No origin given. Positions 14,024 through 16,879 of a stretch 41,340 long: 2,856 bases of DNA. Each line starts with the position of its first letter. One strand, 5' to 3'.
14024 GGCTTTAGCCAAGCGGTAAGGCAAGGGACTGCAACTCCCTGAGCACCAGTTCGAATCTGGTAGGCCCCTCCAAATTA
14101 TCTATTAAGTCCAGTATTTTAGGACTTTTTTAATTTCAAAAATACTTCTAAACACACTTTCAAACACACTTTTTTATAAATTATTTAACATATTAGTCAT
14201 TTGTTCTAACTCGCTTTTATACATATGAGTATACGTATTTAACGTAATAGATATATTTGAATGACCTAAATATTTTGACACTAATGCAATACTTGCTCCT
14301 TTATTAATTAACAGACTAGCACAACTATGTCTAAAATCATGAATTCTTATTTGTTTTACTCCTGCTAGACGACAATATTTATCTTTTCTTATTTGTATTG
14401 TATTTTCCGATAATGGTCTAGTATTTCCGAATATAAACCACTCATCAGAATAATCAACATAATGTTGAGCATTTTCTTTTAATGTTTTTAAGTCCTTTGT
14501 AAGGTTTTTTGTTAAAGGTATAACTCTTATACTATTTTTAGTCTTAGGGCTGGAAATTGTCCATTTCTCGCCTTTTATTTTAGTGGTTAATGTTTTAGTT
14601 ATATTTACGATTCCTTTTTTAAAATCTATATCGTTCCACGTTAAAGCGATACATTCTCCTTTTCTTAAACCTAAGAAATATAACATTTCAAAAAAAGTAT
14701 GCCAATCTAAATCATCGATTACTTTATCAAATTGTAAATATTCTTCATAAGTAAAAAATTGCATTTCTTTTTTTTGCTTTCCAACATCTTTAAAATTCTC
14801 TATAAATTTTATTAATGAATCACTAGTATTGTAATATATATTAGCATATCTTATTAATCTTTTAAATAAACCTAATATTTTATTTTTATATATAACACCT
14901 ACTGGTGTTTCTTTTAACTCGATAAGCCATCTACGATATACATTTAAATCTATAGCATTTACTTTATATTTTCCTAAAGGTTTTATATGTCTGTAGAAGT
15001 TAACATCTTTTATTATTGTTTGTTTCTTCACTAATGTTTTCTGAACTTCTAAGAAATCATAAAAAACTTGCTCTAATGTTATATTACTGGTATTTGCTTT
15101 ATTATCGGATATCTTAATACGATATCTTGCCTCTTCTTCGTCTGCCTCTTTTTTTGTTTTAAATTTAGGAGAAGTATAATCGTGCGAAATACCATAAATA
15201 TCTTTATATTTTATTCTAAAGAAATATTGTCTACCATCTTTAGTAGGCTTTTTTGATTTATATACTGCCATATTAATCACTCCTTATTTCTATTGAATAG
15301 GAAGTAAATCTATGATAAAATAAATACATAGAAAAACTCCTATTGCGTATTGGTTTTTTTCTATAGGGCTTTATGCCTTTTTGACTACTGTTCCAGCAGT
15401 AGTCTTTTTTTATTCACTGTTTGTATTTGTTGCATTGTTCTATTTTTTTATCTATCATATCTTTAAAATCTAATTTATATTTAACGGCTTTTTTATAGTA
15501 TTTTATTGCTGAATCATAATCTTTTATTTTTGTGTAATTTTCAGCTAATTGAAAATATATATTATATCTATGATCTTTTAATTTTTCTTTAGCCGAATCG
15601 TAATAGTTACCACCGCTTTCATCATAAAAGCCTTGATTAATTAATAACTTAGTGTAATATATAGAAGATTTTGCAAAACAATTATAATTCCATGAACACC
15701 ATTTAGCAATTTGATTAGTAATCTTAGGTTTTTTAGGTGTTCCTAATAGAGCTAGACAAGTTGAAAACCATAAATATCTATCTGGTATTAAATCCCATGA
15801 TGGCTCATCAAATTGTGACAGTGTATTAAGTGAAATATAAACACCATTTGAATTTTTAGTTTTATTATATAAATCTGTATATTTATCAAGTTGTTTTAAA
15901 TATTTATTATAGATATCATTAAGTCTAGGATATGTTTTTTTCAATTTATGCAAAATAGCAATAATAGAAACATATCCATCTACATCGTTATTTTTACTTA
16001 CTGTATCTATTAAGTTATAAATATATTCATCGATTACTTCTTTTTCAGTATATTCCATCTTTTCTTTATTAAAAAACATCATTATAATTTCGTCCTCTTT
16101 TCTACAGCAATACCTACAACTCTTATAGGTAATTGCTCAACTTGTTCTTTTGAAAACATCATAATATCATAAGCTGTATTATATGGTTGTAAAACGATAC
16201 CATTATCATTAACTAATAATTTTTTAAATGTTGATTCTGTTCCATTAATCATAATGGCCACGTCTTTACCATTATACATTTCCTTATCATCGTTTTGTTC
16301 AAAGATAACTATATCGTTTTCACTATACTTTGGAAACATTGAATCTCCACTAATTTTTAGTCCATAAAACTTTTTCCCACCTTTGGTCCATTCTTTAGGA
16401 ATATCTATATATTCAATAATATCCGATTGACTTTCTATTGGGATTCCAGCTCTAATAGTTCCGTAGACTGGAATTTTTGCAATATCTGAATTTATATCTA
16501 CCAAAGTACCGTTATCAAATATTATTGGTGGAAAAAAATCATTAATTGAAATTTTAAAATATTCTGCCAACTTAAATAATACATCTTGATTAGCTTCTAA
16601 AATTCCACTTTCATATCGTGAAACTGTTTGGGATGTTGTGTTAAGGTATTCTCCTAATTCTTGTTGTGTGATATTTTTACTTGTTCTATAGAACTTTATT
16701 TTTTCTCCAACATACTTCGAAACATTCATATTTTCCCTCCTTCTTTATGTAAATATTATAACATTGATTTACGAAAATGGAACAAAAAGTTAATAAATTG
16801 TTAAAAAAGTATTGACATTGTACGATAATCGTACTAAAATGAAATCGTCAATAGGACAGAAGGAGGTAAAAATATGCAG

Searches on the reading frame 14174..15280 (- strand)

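Call 65: search_protein_families(library=pfam, proteins=[window:14174-15280:-], max_evalue=0.001)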
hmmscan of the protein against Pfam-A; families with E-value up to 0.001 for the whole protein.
window:14174-15280:- (368 aa): 1 family
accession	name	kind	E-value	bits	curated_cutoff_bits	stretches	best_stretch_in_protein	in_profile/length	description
PF00589.27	Phage_integrase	-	8.9e-31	107.4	27.1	1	185-356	15-171/172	Phage integrase family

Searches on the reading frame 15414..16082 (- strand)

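Call 65: search_protein_families(library=pfam, proteins=[window:15414-16082:-], max_evalue=0.001)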
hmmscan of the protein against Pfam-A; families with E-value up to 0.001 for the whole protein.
window:15414-16082:- (222 aa): 3 families
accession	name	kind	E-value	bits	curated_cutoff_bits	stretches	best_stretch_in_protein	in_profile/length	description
PF13181.12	TPR_8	-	1.4e-05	25.3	25.7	1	174-203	2-31/34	Tetratricopeptide repeat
PF00515.34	TPR_1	-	7.2e-05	22.9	27.8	1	174-201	2-29/34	Tetratricopeptide repeat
PF07719.23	TPR_2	-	0.0001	22.6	27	1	175-202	3-30/34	Tetratricopeptide repeat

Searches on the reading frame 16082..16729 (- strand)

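Call 65: search_protein_families(library=pfam, proteins=[window:16082-16729:-], max_evalue=0.001)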
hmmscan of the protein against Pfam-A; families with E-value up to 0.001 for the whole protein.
window:16082-16729:- (215 aa): 4 families
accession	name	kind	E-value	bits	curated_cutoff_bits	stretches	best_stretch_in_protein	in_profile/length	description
PF00717.28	Peptidase_S24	-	1.1e-23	83.5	23.3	1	87-198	1-110/116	Peptidase S24-like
PF01381.28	HTH_3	-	2.7e-13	50.1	23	1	11-65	1-55/55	Helix-turn-helix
PF12844.13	HTH_19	-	1.9e-06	28.1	30.2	1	8-66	1-59/64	Helix-turn-helix domain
PF13443.12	HTH_26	-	0.00075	20.1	22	0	18-66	9-58/63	Cro/C1-type HTH DNA-binding domain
